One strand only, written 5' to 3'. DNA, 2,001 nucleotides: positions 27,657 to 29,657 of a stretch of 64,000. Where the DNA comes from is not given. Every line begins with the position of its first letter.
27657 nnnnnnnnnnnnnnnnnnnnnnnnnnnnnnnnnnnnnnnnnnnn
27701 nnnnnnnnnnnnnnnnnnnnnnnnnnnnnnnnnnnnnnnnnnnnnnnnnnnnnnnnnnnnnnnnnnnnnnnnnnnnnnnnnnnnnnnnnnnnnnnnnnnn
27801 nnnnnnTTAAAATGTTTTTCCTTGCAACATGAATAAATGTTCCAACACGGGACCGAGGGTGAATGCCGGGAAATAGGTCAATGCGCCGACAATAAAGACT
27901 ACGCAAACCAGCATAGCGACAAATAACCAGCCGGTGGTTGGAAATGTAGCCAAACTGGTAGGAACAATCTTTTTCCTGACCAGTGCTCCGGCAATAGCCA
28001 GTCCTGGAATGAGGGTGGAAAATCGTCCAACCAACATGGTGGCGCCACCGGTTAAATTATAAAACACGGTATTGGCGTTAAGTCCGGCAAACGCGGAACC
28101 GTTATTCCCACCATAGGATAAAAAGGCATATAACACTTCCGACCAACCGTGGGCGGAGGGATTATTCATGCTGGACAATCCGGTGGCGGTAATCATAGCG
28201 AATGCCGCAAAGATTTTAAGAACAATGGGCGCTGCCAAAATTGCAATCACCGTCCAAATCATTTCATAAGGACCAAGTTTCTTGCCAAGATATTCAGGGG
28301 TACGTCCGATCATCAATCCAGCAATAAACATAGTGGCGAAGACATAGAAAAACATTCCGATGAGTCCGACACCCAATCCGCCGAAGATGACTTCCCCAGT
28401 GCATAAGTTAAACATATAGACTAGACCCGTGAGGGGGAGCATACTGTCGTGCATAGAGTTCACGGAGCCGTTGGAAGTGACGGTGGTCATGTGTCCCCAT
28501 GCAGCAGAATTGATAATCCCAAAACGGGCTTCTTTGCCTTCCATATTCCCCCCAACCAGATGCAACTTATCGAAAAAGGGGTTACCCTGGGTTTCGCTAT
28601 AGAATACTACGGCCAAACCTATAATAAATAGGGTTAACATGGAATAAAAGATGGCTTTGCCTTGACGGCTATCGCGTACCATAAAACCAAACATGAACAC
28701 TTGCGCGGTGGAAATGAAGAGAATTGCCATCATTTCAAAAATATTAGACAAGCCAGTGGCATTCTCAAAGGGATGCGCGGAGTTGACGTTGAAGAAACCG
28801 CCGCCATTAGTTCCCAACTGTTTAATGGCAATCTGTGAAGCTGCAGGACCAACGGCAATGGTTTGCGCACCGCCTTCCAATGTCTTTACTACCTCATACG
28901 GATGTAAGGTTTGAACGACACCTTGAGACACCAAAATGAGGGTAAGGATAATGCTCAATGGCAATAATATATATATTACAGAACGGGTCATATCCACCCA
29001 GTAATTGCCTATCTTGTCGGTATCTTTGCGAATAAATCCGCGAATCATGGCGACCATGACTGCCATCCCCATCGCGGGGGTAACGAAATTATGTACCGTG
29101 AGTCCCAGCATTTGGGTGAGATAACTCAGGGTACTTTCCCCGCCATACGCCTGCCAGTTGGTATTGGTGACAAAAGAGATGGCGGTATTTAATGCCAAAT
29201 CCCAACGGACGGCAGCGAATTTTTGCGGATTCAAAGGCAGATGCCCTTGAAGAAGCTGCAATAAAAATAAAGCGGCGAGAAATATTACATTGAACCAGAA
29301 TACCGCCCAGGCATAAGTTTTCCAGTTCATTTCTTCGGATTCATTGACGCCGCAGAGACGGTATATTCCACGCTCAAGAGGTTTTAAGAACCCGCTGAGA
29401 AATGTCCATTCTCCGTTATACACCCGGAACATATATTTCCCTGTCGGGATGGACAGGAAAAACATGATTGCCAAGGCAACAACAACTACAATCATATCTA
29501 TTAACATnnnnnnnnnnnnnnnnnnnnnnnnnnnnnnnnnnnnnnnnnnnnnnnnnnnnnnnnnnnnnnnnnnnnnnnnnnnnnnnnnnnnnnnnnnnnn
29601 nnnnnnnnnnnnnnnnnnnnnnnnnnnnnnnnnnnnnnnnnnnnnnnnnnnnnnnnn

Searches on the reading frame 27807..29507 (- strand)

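Call 29: search_protein_families(library=ncbifam, proteins=[window:27807-29507:-], max_evalue=0.00001)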
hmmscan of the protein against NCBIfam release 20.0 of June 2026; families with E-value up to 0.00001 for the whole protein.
window:27807-29507:- (566 aa): 1 family
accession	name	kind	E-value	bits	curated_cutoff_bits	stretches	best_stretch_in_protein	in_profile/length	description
TIGR00680.1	kdpA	equivalog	6.7e-206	685.2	387.7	1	6-558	7-560/563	potassium-transporting ATPase subunit KdpA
